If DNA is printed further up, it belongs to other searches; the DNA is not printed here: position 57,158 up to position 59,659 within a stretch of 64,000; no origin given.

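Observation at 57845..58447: SusD homologue with a SusE/F-type tandem binding module inserted inside its fold (single-chain SusD plus SusE/F chimera)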

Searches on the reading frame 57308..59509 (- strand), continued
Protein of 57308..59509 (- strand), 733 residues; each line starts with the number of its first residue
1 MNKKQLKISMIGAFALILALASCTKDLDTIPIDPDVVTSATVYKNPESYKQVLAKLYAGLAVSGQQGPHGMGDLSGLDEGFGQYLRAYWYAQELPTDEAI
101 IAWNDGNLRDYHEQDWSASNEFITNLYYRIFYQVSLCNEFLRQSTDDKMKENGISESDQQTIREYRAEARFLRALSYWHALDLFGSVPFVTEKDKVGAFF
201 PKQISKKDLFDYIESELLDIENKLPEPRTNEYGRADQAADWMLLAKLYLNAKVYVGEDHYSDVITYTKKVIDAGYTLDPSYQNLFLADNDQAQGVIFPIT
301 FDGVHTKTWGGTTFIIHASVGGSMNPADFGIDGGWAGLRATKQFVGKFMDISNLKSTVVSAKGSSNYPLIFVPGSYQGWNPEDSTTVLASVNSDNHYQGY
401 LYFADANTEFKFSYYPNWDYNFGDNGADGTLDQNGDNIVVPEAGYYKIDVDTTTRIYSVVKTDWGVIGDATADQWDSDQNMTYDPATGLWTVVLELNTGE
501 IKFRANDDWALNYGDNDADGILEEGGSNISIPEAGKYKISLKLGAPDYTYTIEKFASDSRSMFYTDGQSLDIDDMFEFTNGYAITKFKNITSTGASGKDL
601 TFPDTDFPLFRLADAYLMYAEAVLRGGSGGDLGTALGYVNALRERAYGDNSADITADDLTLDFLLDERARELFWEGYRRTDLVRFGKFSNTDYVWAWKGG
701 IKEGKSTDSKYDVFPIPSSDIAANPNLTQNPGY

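Call 7: search_protein_families(library=pfam, proteins=[P0035, P0016, P0059, P0004], max_evalue=0.01)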
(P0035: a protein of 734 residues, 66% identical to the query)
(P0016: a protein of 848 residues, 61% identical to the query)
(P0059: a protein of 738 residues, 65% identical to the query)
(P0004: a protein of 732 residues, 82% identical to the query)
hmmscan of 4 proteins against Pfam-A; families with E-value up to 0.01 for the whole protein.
P0035 (734 aa): 5 families
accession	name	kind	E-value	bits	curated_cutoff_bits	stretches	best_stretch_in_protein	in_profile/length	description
PF07980.17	SusD_RagB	-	3.7e-37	129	23.1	1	575-734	125-297/297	SusD family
PF16411.10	SusF_SusE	-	2.9e-17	63.9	27.5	2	467-568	1-105/167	Outer membrane protein SusF_SusE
PF14322.12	SusD-like_3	-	1.2e-07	32.6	27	1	100-247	53-191/191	Starch-binding associating with outer membrane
PF12771.13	SusD-like_2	-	2.8e-05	23.6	27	1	139-222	69-150/415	Starch-binding associating with outer membrane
PF22058.2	X25_BaPul_like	-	0.00043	20.8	27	0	475-531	17-77/87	Pullulanase X25 domain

P0016 (848 aa): 7 families
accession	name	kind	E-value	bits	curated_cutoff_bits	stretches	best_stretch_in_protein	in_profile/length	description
PF07980.17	SusD_RagB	-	1.2e-30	107.6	23.1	1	681-848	117-297/297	SusD family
PF16411.10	SusF_SusE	-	2.3e-23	83.8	27.5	3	584-698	1-117/167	Outer membrane protein SusF_SusE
PF14322.12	SusD-like_3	-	1e-08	36.1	27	1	109-252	57-191/191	Starch-binding associating with outer membrane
PF22058.2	X25_BaPul_like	-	1.9e-06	28.3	27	0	384-458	3-75/87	Pullulanase X25 domain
PF16561.11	AMPK1_CBM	-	0.0015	19.2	26.8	0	591-628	21-58/85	Glycogen recognition site of AMP-activated protein kinase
PF12771.13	SusD-like_2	-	0.0041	16.5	27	0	126-206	56-129/415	Starch-binding associating with outer membrane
PF12741.13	SusD-like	-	0.0075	15.8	27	0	663-748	261-345/495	Susd and RagB outer membrane lipoprotein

P0059 (738 aa): 5 families
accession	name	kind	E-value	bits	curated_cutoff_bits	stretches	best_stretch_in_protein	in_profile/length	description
PF07980.17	SusD_RagB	-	1.5e-33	117.2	23.1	1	560-738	106-297/297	SusD family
PF16411.10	SusF_SusE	-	1.3e-14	55.2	27.5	2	472-564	1-96/167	Outer membrane protein SusF_SusE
PF14322.12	SusD-like_3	-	4.8e-05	24.1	27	1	105-249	56-191/191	Starch-binding associating with outer membrane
PF22058.2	X25_BaPul_like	-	0.00024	21.6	27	0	371-436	3-61/87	Pullulanase X25 domain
PF12771.13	SusD-like_2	-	0.0023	17.3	27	0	163-218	89-144/415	Starch-binding associating with outer membrane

P0004 (732 aa): 5 families
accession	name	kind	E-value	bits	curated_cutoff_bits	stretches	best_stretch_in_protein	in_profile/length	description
PF07980.17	SusD_RagB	-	5.4e-37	128.5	23.1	1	418-732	5-297/297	SusD family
PF16411.10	SusF_SusE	-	7.9e-15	56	27.5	2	466-569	1-107/167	Outer membrane protein SusF_SusE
PF14322.12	SusD-like_3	-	2.6e-11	44.6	27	1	101-249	52-191/191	Starch-binding associating with outer membrane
PF22058.2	X25_BaPul_like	-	3e-06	27.7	27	1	374-435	13-73/87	Pullulanase X25 domain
PF12771.13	SusD-like_2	-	7.7e-05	22.1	27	1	123-224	56-150/415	Starch-binding associating with outer membrane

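Call 8: search_protein_families(library=ncbifam, proteins=[window:57308-59509:-], max_evalue=0.01)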
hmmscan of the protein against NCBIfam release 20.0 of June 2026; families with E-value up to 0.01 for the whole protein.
window:57308-59509:- (733 aa): 2 families
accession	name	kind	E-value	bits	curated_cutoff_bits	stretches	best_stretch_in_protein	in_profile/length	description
NF033071.0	SusD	exception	1.4e-138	462.5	725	2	3-353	3-348/558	starch-binding outer membrane lipoprotein SusD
NF033072.0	NanU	exception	1.5e-13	50.7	425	2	655-733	454-521/521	SusD family outer membrane lipoprotein NanU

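Call 19: find_related_loci(query=A1, collection=genome_contigs, flank=6000)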
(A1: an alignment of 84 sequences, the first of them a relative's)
Query A1 (733 aa) in genome_contigs; peptide patterns used: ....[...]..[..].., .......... (x = any residue, [..] = any of these).
599 stretches matched a pattern (row limit reached: there are more); 589 encode a relative of the query (tblastn E <= 1e-3); the best 80 are kept; 80 distinct loci.
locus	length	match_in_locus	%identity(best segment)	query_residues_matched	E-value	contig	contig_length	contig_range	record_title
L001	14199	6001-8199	97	1-733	0e+0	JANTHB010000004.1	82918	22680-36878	MAG: Bacteroidales bacterium isolate bin10098 c_000000000070, whole genome shotgun sequence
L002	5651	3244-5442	70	1-733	0e+0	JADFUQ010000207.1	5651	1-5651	MAG: Bacteroidetes bacterium isolate C2.bin.40 k83_723809, whole genome shotgun sequence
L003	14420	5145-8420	71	1-733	0e+0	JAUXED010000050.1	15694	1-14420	MAG: Bacteroidota bacterium isolate CSMAG_2868 CSMAG_2868_k119_717080_length_15694_cov_24.9692, whole genome shotgun seq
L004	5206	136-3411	70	1-733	0e+0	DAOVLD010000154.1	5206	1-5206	MAG TPA_asm: Bacteroidota bacterium isolate CSMAG_1436 CSMAG_1436_k141_325773_length_5206_cov_97.6719, whole genome shot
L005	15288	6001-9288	67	1-733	0e+0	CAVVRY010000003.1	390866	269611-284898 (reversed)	MAG: uncultured Bacteroidales bacterium isolate MFD03804.bin.1.166 genome assembly, contig: contig_23283, whole genome s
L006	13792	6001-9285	65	1-733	0e+0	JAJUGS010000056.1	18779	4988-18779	MAG: Prolixibacteraceae bacterium isolate bin43 k141_557913_length_18779_cov_67.0625, whole genome shotgun sequence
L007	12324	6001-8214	65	1-733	0e+0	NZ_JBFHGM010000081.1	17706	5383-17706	MAG: Draconibacterium sp. isolate Mix_sand07.2021.05.G.153 k141_2736113_length_17706_cov_16.3789, whole genome shotgun s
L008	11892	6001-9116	65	1-733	0e+0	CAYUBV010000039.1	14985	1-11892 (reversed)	MAG TPA_asm: uncultured Tangfeifania sp. isolate SRP319275_co2_214 genome assembly, contig: NODE_3469_length_14985_cov_1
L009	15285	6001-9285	64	1-733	0e+0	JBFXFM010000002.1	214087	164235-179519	MAG: Draconibacterium sp. isolate CA_2019_TPIn_14 NODE_208_length_214087_cov_8.856702_TPIn, whole genome shotgun sequenc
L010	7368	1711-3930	64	1-733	0e+0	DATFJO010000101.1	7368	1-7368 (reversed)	MAG TPA_asm: Tangfeifania sp. isolate SMAG_U9146 k141_528084, whole genome shotgun sequence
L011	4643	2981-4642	86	1-554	0e+0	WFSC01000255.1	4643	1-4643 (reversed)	MAG: Bacteroidales bacterium isolate S016_18 k151_478519, whole genome shotgun sequence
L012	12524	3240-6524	64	1-733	0e+0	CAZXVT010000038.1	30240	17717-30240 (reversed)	MAG TPA_asm: uncultured Maribellus sp. isolate binchicken_co269_73 genome assembly, contig: NODE_1285_length_30240_cov_1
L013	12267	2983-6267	64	1-733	0e+0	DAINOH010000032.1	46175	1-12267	MAG TPA_asm: Draconibacterium sp. isolate CTOTU7588 NODE_1495_length_46175_cov_8.411318, whole genome shotgun sequence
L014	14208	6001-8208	65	1-733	0e+0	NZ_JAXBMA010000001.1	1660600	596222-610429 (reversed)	Draconibacterium sp. IB214405 contig_1, whole genome shotgun sequence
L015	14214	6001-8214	64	3-733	0e+0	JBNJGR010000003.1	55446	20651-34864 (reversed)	MAG: Bacteroidota bacterium isolate Y22_30dBSe2.bin.34 NODE_150_length_55446_cov_21.275083, whole genome shotgun sequenc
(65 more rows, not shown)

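Call 30: predict_structure(alignment_id=A1)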
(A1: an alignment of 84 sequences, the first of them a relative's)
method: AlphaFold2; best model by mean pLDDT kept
length: 733 residues; sequences in the alignment: 84
mean_pLDDT: 85.4   pTM: 0.71
mean pLDDT of the five models: 85.4, 83.7, 83.6, 80.8, 79.6
residues with pLDDT >= 90: 449; 70-90: 186; 50-70: 35; < 50: 63
segments of 3 or more residues with pLDDT < 50: 1-3, 12-38, 63-81, 353-364
pLDDT, mean of each block of 10 residues (from residue 1): 50 38 26 42 86 87 43 36 79 94 79 92 89 91 94 93 97 98 96 76 96 98 97 96 99 97 99 96 96 95 78 90 90 91 89 36 59 90 84 89 93 90 92 94 93 94 95 90 84 82 94 84 89 72 80 71 82 86 93 93 93 99 97 98 91 92 98 96 96 91 92 94 92 78
secondary structure, 60 per line:
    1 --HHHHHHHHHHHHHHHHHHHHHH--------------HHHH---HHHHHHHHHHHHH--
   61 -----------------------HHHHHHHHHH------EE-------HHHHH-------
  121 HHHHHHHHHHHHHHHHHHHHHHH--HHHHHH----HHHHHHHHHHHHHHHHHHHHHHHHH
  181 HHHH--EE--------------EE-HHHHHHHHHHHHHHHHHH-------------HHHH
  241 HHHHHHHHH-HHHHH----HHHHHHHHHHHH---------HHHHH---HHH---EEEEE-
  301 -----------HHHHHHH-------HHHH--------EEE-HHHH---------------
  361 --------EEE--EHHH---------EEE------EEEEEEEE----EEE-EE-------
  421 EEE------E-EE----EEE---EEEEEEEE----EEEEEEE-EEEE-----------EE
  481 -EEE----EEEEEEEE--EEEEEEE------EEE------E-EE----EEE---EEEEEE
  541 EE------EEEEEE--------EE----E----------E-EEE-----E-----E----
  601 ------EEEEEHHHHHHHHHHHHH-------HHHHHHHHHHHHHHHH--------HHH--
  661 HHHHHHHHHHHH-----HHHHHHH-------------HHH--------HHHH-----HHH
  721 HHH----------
elements in order (helices of 4 or more, strands of 3 or more residues): H3-24 H39-42 H46-58 H84-93 H109-113 H121-143 H146-151 H156-184 H206-223 H237-249 H251-255 H260-271 H281-285 E295-299 H312-318 H326-329 E338-340 H342-345 E369-371 E387-389 E396-403 E408-410 E421-423 E438-440 E444-451 E456-462 E464-467 E482-484 E489-496 E499-505 E512-514 E529-531 E535-542 E549-554 E582-584 E607-611 H612-624 H632-647 H661-672 H678-684 H709-712 H718-723

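Call 34: fold_search(model_id=the predicted structure, library=pdb)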
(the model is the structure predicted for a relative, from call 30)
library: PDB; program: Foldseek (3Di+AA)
matches with E <= 10: 399; with E <= 0.001: 65
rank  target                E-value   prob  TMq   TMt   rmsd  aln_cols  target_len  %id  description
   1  3jys                  1.3e-36  1.00  0.59  0.90   6.7       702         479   30  Crystal structure of SusD superfamily protein (YP_001298690.1) from Bacteroides vulgatus ATCC 8482 at 2.00 A resolution (released 2009-10-06)
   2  3ck9_B                7.1e-35  1.00  0.59  0.83   9.0       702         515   30  B. thetaiotaomicron SusD with maltoheptaose (released 2008-05-20)
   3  3ck7_D                5.8e-34  1.00  0.58  0.85   9.0       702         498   29  B. thetaiotaomicron SusD with alpha-cyclodextrin (released 2008-04-01)
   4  3ck9_A                9.3e-34  1.00  0.59  0.84   9.1       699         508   29  B. thetaiotaomicron SusD with maltoheptaose (released 2008-05-20)
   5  3ck8_A                1.0e-33  1.00  0.58  0.84   9.2       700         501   29  B. thetaiotaomicron SusD with beta-cyclodextrin (released 2008-04-01)
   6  3ckc_B                1.5e-33  1.00  0.59  0.85   7.2       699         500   29  B. thetaiotaomicron SusD (released 2008-04-01)
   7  3ck7_A                2.5e-33  1.00  0.58  0.85   9.1       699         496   29  B. thetaiotaomicron SusD with alpha-cyclodextrin (released 2008-04-01)
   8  3ckb_A                3.4e-33  1.00  0.59  0.85   8.8       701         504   29  B. thetaiotaomicron SusD with maltotriose (released 2008-04-01)
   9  3ck7_B                3.9e-33  1.00  0.58  0.85   9.0       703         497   28  B. thetaiotaomicron SusD with alpha-cyclodextrin (released 2008-04-01)
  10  3ckb_B                1.3e-32  1.00  0.59  0.85   7.8       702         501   28  B. thetaiotaomicron SusD with maltotriose (released 2008-04-01)
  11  7nek                  1.0e-16  1.00  0.48  0.56  12.3       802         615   14  SusD protein from human gut uncultured Bacteroides (released 2022-03-02)
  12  3qnk_A                1.4e-16  1.00  0.47  0.66  13.7       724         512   15  Crystal structure of a SusD-like protein (BF3747) from Bacteroides fragilis NCTC 9343 at 2.70 A resolution (released 2011-03-09)
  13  3qnk_C                1.4e-16  1.00  0.48  0.67  13.7       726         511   15  Crystal structure of a SusD-like protein (BF3747) from Bacteroides fragilis NCTC 9343 at 2.70 A resolution (released 2011-03-09)
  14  3qnk_B                1.6e-16  1.00  0.48  0.66  13.6       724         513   15  Crystal structure of a SusD-like protein (BF3747) from Bacteroides fragilis NCTC 9343 at 2.70 A resolution (released 2011-03-09)
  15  3qnk_D                1.7e-16  1.00  0.48  0.66  13.7       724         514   15  Crystal structure of a SusD-like protein (BF3747) from Bacteroides fragilis NCTC 9343 at 2.70 A resolution (released 2011-03-09)
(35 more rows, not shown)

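Call 46: search_protein_representatives(protein=window:57308-59509:-)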
Query: 733 residues. Proteins with E-value up to 0.001 (for the whole library): 12614; up to 1e-10: 5289; up to 1e-30: 851. The best 150 are listed.
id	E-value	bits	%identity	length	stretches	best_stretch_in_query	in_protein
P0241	0.0e+00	1061.7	63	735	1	7-733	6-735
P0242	2.2e-230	783.3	59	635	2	3-459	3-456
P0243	5.5e-198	676.3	61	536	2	8-355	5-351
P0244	5.1e-182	623.4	50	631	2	9-351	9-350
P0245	1.6e-172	592.1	55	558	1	183-673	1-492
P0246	8.5e-168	576.4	55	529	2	8-344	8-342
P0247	1.1e-167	576.0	52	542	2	4-351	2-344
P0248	1.6e-166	572.2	67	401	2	126-335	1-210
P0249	3.4e-166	571.1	51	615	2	8-350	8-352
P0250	3.6e-166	571.1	60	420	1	313-733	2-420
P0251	1.4e-162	559.1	51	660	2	9-351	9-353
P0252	5.6e-161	553.9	52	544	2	10-351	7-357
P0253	9.5e-160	549.8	53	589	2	8-353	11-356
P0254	1.2e-159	549.5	54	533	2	4-348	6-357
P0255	2.4e-158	545.2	53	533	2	15-348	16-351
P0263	3.4e-153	528.1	50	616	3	13-344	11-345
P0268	1.2e-147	509.9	53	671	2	13-352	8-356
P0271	7.2e-145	500.6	50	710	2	7-319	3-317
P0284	2.0e-138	479.3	47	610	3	10-350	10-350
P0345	1.1e-103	364.5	45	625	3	11-355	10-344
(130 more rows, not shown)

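Call 47: search_protein_families(library=pfam, proteins=[P0242, P0244, P0249, P0251, P0263, P0268, P0271, P0284, P0345, P0253], max_evalue=0.01)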
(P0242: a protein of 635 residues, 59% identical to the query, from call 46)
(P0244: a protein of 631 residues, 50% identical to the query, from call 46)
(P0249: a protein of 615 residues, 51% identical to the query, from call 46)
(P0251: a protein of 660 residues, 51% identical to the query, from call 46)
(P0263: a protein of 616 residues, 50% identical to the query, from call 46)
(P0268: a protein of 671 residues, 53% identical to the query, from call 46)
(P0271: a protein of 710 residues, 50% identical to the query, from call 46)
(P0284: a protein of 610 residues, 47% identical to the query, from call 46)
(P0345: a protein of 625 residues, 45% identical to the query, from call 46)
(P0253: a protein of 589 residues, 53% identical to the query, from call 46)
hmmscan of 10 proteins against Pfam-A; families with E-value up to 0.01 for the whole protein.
P0242 (635 aa): 4 families
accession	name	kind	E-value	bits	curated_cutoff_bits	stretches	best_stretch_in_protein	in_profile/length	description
PF07980.17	SusD_RagB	-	2.7e-39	136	23.1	1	321-635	32-297/297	SusD family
PF14322.12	SusD-like_3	-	4.7e-09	37.2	27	1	114-241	64-191/191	Starch-binding associating with outer membrane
PF22058.2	X25_BaPul_like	-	6.5e-09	36.2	27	1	361-437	2-67/87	Pullulanase X25 domain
PF16411.10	SusF_SusE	-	5.8e-08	33.6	27.5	1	375-471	8-106/167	Outer membrane protein SusF_SusE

P0244 (631 aa): 4 families
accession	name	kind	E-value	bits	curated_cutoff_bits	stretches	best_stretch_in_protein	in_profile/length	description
PF07980.17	SusD_RagB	-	8.4e-37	127.8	23.1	1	291-631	1-297/297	SusD family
PF14322.12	SusD-like_3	-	5.7e-14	53.2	27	1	116-236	67-191/191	Starch-binding associating with outer membrane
PF16411.10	SusF_SusE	-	1.5e-08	35.6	27.5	1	365-454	1-95/167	Outer membrane protein SusF_SusE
PF12771.13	SusD-like_2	-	5.1e-06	26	27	1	141-209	76-148/415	Starch-binding associating with outer membrane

P0249 (615 aa): 2 families
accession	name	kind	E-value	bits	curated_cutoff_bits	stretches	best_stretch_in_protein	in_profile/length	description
PF07980.17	SusD_RagB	-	2.3e-34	119.9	23.1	1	296-615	2-297/297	SusD family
PF14322.12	SusD-like_3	-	1.6e-08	35.5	27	1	114-248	66-191/191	Starch-binding associating with outer membrane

P0251 (660 aa): 1 family
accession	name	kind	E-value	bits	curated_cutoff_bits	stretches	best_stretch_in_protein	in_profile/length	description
PF07980.17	SusD_RagB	-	2.6e-25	90.1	23.1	1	504-660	128-297/297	SusD family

P0263 (616 aa): 3 families
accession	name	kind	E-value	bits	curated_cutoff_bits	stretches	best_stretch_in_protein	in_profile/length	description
PF07980.17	SusD_RagB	-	2.5e-32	113.2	23.1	1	462-616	123-297/297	SusD family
PF14322.12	SusD-like_3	-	2.9e-10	41.2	27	1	109-247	62-191/191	Starch-binding associating with outer membrane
PF12771.13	SusD-like_2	-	0.0001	21.8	27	1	160-223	89-151/415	Starch-binding associating with outer membrane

P0268 (671 aa): 2 families
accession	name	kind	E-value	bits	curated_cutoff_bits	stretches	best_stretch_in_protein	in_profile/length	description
PF07980.17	SusD_RagB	-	1.3e-30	107.5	23.1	1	285-671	2-297/297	SusD family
PF14322.12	SusD-like_3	-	3.4e-05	24.6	27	1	95-238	53-191/191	Starch-binding associating with outer membrane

P0271 (710 aa): 3 families
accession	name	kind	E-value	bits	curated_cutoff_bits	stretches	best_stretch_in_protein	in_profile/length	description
PF07980.17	SusD_RagB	-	1.5e-33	117.1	23.1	1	558-710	130-297/297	SusD family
PF14322.12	SusD-like_3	-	4.3e-06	27.5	27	1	146-246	97-191/191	Starch-binding associating with outer membrane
PF21471.3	Reelin_subrepeat-B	-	0.0099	16.1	27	0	418-477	54-109/127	Reelin subrepeat B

P0284 (610 aa): 2 families
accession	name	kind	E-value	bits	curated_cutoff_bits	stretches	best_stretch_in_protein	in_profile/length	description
PF07980.17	SusD_RagB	-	6.7e-35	121.6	23.1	1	292-610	2-297/297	SusD family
PF14322.12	SusD-like_3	-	1.2e-05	26.1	27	1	110-246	61-191/191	Starch-binding associating with outer membrane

P0345 (625 aa): 2 families
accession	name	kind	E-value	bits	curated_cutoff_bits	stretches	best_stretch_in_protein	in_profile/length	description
PF07980.17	SusD_RagB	-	1.3e-32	114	23.1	1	284-625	2-297/297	SusD family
PF14322.12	SusD-like_3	-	1.6e-13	51.7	27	1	111-235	65-191/191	Starch-binding associating with outer membrane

P0253 (589 aa): 2 families
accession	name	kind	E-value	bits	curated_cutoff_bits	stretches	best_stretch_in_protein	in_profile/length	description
PF07980.17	SusD_RagB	-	1.5e-30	107.3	23.1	1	297-589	2-297/297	SusD family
PF14322.12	SusD-like_3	-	0.0014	19.3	27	1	158-251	103-191/191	Starch-binding associating with outer membrane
